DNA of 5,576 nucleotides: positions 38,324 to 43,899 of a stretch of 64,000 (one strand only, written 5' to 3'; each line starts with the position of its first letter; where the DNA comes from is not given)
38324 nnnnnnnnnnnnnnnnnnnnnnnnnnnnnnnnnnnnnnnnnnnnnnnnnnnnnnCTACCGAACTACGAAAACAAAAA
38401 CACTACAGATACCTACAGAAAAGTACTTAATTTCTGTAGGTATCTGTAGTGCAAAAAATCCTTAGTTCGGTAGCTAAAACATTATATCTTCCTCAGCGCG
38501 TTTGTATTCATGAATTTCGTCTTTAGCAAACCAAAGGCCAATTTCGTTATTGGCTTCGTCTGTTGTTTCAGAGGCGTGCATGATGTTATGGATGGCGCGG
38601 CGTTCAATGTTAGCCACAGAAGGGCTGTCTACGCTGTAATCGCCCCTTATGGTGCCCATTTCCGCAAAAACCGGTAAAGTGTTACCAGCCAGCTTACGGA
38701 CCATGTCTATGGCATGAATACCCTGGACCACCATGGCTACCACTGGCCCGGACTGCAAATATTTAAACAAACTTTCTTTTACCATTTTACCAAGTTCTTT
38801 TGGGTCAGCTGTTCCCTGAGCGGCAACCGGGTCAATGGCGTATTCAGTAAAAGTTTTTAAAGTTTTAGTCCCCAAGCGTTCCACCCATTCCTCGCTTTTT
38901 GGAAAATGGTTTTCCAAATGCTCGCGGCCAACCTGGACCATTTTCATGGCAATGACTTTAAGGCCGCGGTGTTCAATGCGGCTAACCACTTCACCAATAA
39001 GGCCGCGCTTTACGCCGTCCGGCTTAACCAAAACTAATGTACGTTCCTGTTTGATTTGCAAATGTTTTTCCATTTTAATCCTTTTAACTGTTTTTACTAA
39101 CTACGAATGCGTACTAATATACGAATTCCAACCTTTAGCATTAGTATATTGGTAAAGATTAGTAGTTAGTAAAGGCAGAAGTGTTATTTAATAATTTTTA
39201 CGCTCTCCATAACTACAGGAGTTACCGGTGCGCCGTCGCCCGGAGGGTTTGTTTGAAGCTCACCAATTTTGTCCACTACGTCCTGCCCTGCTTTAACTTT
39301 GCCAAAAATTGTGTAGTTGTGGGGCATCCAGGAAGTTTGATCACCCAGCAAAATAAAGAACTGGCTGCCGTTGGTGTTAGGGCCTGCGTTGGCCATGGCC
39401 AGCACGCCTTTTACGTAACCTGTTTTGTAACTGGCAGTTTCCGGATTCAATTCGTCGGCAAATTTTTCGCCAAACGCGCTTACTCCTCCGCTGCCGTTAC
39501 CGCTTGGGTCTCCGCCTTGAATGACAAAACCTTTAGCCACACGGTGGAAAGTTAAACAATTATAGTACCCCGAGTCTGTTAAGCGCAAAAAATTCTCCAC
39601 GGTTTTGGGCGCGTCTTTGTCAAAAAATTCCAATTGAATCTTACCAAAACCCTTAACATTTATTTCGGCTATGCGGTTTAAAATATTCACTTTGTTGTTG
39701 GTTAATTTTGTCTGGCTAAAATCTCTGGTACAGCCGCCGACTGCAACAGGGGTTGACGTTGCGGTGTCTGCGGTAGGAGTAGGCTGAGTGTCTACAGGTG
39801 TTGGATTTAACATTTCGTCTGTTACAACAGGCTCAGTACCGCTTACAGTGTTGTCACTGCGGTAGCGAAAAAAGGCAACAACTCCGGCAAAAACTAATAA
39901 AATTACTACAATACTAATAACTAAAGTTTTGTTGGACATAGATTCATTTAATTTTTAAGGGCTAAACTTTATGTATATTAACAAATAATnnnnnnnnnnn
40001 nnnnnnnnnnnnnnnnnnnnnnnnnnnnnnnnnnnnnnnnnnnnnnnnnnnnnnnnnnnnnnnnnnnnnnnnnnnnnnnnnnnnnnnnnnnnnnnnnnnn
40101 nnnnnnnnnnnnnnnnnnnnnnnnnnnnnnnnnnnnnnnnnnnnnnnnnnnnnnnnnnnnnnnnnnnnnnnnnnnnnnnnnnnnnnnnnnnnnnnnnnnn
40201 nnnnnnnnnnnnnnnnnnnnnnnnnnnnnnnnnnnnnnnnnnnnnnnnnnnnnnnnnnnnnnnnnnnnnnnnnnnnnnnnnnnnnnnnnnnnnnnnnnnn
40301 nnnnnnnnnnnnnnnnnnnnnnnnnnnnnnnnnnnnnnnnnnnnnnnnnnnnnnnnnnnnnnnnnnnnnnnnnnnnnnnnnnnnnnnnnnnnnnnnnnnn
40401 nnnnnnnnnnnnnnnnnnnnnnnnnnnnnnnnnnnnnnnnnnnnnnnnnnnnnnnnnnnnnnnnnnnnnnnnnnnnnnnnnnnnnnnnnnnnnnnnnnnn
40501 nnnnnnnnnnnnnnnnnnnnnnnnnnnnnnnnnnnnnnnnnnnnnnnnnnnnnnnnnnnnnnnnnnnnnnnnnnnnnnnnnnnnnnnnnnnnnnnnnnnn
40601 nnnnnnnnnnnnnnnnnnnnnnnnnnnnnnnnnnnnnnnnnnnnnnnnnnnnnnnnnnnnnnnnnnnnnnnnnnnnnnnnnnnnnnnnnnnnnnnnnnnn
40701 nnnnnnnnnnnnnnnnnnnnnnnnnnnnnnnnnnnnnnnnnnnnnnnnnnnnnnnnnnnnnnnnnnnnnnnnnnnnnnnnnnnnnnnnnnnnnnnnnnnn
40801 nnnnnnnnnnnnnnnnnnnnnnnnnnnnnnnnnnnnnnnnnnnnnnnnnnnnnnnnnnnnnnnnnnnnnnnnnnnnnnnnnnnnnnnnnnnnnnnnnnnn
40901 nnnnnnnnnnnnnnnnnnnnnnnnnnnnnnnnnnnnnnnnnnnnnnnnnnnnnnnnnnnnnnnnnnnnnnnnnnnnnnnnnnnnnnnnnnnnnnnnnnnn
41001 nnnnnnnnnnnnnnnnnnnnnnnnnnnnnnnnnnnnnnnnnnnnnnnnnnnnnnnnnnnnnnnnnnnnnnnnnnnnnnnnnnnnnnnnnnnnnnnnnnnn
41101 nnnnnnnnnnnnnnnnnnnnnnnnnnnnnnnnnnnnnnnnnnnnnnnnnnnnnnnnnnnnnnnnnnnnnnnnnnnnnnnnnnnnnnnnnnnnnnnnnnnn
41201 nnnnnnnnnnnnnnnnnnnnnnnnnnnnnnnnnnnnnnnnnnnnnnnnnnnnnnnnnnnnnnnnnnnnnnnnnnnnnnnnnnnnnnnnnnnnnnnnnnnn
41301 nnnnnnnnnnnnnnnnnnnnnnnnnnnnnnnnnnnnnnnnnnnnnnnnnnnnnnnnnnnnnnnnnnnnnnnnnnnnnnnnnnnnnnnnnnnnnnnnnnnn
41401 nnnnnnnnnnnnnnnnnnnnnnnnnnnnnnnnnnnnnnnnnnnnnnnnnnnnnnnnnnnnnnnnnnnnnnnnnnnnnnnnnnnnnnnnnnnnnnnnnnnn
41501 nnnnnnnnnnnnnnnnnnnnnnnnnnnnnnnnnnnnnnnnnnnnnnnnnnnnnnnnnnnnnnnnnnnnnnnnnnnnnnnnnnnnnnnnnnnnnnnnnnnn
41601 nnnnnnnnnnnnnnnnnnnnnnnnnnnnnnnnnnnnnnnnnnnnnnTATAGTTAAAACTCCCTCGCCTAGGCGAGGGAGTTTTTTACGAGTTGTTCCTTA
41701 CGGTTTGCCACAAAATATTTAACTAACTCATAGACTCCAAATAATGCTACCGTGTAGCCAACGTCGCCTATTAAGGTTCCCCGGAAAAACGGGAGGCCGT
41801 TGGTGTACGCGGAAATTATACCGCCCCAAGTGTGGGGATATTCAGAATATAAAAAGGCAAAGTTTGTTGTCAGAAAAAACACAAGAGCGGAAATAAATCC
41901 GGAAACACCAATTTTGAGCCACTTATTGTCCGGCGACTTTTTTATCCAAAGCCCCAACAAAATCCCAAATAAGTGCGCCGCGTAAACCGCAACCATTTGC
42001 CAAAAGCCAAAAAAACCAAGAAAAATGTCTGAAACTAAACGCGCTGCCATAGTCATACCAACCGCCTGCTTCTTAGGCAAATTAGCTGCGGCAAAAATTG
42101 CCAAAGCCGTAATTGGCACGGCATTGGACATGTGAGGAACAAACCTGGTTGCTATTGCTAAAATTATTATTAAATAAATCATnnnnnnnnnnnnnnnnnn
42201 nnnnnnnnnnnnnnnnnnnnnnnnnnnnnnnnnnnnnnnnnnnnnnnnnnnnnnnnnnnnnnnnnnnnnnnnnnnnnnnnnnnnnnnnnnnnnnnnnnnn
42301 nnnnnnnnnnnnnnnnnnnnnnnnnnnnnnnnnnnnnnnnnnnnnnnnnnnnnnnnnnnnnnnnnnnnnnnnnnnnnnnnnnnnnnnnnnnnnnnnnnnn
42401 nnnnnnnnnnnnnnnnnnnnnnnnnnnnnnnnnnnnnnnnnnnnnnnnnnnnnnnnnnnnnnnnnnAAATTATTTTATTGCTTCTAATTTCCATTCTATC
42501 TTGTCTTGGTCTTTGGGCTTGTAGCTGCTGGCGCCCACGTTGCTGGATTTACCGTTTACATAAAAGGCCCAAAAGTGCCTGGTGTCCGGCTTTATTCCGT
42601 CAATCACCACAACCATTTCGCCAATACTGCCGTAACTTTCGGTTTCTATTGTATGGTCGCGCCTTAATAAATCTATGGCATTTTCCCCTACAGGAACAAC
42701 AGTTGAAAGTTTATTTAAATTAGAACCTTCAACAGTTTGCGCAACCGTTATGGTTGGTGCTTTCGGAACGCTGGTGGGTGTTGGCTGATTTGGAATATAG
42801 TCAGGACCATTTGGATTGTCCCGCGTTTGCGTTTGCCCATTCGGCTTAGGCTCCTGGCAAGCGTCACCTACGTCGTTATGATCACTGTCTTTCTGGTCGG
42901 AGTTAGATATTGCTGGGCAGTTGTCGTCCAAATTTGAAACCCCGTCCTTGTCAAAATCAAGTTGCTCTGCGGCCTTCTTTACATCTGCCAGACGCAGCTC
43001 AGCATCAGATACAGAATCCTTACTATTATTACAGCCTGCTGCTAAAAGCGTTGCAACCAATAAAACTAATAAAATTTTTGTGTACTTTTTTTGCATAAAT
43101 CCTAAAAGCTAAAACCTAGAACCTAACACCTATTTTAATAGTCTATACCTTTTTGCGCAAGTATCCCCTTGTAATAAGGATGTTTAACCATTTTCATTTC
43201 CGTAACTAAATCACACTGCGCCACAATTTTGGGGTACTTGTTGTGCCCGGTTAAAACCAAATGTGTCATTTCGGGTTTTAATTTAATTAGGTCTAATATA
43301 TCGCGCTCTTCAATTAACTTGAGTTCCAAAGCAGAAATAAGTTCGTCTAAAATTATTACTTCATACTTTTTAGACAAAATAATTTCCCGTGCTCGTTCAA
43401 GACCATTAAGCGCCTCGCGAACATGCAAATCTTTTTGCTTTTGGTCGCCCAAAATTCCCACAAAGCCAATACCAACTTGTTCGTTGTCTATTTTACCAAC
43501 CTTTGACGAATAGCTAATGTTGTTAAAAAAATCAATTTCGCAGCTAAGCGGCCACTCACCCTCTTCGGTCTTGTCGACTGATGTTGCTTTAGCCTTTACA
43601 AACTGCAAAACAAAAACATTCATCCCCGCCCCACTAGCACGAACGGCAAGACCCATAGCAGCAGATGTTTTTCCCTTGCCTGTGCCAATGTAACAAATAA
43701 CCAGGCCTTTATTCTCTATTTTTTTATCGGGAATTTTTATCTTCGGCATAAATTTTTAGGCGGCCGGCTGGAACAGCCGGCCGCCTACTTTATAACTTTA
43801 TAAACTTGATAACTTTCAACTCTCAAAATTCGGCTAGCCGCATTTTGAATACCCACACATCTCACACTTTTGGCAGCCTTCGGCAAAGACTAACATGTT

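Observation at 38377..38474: Genome-specific palindromic repeat family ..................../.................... at gene 3' ends (three copies)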

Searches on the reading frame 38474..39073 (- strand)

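Call 12: search_protein_families(library=pfam, proteins=[window:38474-39073:-])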
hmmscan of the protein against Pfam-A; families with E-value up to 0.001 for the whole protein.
window:38474-39073:- (199 aa): 1 family
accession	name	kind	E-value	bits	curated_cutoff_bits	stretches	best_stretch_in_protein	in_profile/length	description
PF00334.24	NDK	-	8e-38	129.8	27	2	95-187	53-135/135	Nucleoside diphosphate kinase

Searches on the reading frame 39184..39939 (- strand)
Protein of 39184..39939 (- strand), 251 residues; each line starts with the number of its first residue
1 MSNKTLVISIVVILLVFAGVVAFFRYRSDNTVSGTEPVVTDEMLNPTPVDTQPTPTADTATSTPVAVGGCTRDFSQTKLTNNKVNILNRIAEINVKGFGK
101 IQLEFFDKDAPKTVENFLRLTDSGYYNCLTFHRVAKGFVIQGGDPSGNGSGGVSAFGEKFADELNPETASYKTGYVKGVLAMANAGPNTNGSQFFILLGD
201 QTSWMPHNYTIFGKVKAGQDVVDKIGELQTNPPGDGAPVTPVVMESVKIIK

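Call 12: search_protein_families(library=pfam, proteins=[window:39184-39939:-])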
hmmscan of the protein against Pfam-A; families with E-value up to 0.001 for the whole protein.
window:39184-39939:- (251 aa): 1 family
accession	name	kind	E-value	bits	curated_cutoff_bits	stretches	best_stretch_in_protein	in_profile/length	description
PF00160.26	Pro_isomerase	-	6.1e-42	144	21.7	1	92-248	3-158/159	Cyclophilin type peptidyl-prolyl cis-trans isomerase/CLD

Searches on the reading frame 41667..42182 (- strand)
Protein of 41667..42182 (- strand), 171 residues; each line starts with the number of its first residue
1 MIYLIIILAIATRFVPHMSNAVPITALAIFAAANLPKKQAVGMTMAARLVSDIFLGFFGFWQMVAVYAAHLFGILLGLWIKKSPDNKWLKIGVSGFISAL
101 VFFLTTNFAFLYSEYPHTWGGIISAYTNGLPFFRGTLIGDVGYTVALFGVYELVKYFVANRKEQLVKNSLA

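Call 52: search_protein_families(library=pfam, proteins=[window:41667-42182:-], max_evalue=0.00001)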
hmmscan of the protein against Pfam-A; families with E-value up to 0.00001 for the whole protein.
window:41667-42182:- (171 aa): 1 family
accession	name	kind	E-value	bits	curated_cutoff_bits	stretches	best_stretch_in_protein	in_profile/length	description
PF20221.3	DUF6580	-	6.9e-38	130.8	27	1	2-156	10-157/162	Family of unknown function (DUF6580)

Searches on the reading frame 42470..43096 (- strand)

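Call 52: search_protein_families(library=pfam, proteins=[window:42470-43096:-], max_evalue=0.00001)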
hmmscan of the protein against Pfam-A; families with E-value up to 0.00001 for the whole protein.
window:42470-43096:- (208 aa): 2 families
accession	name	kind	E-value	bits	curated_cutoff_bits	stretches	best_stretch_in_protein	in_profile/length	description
PF14478.12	DUF4430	-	6.7e-15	55.7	23.8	1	137-205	1-71/72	Domain of unknown function (DUF4430)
PF02412.23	TSP_3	-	5.1e-09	36.1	25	1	46-68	14-36/36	Thrombospondin type 3 repeat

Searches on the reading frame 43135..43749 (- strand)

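Call 52: search_protein_families(library=pfam, proteins=[window:43135-43749:-], max_evalue=0.00001)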
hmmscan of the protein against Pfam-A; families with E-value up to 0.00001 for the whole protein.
window:43135-43749:- (204 aa): 1 family
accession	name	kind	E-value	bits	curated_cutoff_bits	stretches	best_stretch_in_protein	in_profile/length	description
PF02572.21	CobA_CobO_BtuR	-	6.9e-51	173.3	25.7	1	14-204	2-172/172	ATP:corrinoid adenosyltransferase BtuR/CobO/CobP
